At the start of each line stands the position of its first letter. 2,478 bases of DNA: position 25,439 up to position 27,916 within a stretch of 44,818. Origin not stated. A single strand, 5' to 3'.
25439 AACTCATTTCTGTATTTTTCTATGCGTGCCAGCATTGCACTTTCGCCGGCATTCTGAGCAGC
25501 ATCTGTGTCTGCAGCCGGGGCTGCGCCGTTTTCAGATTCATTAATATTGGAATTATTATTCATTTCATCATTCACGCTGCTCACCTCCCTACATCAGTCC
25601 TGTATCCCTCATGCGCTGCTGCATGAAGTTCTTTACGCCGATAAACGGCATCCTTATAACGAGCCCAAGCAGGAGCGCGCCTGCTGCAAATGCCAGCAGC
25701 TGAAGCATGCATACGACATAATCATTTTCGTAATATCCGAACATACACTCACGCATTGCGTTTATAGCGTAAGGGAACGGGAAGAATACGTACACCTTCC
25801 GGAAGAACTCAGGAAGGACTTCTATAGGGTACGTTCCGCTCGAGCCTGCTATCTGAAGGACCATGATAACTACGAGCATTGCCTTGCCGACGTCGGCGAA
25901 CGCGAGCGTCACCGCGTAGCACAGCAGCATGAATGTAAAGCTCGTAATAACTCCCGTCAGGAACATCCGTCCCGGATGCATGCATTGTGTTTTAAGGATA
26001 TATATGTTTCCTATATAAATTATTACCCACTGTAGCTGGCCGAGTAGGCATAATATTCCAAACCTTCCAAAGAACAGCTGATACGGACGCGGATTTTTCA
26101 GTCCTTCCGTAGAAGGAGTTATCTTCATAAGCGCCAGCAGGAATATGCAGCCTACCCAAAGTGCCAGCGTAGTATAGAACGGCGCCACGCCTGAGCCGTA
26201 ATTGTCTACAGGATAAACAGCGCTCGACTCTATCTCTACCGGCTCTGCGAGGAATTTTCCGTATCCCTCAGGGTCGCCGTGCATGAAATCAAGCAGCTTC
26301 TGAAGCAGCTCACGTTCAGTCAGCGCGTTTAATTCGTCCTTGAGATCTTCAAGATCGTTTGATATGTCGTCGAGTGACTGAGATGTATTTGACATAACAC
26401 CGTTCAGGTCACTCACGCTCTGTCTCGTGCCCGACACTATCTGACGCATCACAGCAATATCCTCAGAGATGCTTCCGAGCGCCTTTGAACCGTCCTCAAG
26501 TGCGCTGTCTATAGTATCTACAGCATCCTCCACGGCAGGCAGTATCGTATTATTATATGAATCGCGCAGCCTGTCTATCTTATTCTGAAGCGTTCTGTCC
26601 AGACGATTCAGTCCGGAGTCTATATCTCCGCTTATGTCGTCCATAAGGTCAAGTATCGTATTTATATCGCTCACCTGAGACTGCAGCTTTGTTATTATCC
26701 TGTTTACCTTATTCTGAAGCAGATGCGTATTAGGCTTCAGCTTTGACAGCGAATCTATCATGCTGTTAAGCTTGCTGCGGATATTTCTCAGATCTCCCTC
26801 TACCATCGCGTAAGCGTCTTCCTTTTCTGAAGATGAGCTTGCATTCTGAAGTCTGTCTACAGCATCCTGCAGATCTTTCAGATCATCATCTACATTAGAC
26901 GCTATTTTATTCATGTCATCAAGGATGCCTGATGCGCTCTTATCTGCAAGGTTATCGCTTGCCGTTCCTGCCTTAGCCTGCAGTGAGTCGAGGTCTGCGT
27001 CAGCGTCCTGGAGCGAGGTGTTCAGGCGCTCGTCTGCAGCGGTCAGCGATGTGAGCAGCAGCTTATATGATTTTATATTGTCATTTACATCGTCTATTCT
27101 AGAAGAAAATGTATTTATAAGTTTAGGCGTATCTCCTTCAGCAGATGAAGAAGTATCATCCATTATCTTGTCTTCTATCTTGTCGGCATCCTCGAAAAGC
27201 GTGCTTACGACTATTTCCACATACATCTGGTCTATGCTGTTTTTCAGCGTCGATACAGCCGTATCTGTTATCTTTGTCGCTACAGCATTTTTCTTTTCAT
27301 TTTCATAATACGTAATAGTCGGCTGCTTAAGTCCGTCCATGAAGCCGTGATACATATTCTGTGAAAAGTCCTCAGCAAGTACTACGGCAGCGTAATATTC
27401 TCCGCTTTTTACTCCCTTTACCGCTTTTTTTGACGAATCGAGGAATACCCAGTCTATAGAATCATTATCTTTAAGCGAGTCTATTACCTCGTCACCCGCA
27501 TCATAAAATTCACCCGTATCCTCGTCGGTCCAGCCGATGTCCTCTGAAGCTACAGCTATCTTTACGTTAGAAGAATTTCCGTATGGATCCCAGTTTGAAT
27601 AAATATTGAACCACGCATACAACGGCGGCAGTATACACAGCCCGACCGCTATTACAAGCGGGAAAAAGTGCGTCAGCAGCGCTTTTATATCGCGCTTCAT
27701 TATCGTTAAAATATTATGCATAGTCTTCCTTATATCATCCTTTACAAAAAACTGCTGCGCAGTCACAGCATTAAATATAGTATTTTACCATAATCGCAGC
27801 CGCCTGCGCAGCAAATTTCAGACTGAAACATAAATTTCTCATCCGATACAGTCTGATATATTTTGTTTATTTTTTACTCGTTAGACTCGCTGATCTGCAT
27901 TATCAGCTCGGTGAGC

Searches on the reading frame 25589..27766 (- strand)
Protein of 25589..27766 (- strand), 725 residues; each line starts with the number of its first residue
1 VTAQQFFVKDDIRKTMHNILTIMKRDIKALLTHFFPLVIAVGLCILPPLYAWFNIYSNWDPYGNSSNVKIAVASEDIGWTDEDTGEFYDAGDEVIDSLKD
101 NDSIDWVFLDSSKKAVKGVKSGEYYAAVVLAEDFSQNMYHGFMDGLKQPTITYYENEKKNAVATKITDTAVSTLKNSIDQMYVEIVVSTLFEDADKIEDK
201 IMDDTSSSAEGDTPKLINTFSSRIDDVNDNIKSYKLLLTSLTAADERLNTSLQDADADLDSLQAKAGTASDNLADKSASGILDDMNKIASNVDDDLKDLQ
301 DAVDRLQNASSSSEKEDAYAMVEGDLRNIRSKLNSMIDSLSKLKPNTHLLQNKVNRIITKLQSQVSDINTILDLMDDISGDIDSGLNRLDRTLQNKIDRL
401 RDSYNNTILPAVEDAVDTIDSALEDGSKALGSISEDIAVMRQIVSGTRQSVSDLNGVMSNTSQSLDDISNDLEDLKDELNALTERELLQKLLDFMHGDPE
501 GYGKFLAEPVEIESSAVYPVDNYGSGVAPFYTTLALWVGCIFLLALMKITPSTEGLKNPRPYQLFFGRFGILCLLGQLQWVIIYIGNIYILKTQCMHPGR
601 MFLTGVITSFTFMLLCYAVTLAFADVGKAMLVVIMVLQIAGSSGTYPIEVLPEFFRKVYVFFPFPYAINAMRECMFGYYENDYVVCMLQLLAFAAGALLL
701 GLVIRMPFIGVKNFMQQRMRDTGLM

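Call 10: search_protein_families(library=pfam, proteins=[window:25589-27766:-])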
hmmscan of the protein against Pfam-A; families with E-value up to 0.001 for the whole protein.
window:25589-27766:- (725 aa): 9 families
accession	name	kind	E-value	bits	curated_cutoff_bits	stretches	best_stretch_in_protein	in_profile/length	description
PF12698.13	ABC2_membrane_3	-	5.1e-21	75.6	31.6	2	467-702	113-346/347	ABC-2 family transporter protein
PF12051.14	DUF3533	-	8.4e-09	35.3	27.6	1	58-201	20-175/380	Protein of unknown function (DUF3533)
PF01442.23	Apolipoprotein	-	4e-06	27.1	90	1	282-446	32-158/190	Apolipoprotein A1/A4/E domain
PF04108.17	ATG17_like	-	0.00027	21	43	0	347-494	114-240/355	Autophagy protein ATG17-like domain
PF04163.17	Tht1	-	0.00056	19.2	21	1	283-494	188-393/595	Tht1-like nuclear fusion protein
PF07464.16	ApoLp-III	-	0.0006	20.4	36.3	0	302-398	34-130/146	Apolipophorin-III precursor (apoLp-III)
PF13851.11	GAS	-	0.0006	19.7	32.3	0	215-397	26-194/200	Growth-arrest specific micro-tubule binding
PF01061.29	ABC2_membrane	-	0.00067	19.7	26.9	0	564-676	95-211/211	ABC-2 type transporter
PF00038.26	Filament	-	0.00084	19.5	40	0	166-305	139-281/313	Intermediate filament protein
